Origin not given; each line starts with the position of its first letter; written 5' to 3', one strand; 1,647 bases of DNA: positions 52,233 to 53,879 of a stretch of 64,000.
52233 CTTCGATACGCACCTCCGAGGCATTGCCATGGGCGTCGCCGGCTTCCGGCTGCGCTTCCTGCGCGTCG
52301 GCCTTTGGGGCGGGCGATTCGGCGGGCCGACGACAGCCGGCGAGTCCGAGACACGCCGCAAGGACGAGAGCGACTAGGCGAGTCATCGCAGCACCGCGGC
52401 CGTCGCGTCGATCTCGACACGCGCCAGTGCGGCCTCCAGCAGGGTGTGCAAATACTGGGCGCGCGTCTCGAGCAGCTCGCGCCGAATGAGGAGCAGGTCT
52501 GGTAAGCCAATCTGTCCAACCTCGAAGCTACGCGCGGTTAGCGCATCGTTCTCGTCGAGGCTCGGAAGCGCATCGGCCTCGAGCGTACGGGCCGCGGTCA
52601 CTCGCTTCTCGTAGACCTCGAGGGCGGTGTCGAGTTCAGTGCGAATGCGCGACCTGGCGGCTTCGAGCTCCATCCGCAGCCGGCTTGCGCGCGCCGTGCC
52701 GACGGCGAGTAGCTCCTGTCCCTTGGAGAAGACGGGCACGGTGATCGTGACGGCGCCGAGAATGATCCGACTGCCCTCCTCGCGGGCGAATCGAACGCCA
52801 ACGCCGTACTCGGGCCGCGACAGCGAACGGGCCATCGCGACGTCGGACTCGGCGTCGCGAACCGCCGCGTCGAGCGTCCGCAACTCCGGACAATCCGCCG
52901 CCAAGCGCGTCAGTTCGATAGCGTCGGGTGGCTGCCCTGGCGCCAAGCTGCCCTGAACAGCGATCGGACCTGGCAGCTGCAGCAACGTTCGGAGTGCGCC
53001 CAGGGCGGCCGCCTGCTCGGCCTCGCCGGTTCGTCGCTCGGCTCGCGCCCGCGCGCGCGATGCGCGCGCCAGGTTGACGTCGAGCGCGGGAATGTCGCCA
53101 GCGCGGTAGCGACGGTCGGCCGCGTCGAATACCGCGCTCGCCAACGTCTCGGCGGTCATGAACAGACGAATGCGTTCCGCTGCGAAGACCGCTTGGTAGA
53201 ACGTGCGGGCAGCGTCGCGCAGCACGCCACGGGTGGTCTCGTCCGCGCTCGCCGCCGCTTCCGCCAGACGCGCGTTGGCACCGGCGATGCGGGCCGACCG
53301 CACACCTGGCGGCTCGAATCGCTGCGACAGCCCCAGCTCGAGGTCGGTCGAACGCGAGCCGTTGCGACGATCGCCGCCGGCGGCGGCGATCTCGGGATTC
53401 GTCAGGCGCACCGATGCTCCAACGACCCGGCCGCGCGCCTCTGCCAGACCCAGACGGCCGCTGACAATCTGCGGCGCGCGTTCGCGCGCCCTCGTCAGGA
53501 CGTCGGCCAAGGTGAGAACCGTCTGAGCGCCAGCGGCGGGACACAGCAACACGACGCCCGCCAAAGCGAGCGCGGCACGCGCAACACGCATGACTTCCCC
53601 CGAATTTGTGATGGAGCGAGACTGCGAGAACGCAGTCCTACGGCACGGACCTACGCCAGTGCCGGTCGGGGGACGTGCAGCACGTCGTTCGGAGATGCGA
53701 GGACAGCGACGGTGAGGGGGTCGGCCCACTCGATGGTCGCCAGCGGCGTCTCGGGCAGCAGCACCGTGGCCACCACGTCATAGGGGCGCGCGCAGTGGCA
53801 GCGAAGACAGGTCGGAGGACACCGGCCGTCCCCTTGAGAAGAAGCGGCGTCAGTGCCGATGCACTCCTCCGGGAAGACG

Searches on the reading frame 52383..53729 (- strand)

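Call 52: search_protein_families(library=pfam, proteins=[window:52383-53729:-], max_evalue=0.0001)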
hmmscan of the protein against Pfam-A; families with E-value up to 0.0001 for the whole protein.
window:52383-53729:- (448 aa): 1 family
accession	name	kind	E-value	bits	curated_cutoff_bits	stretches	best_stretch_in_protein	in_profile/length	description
PF02321.23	OEP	-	2.9e-24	86.3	22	2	74-250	1-186/187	Outer membrane efflux protein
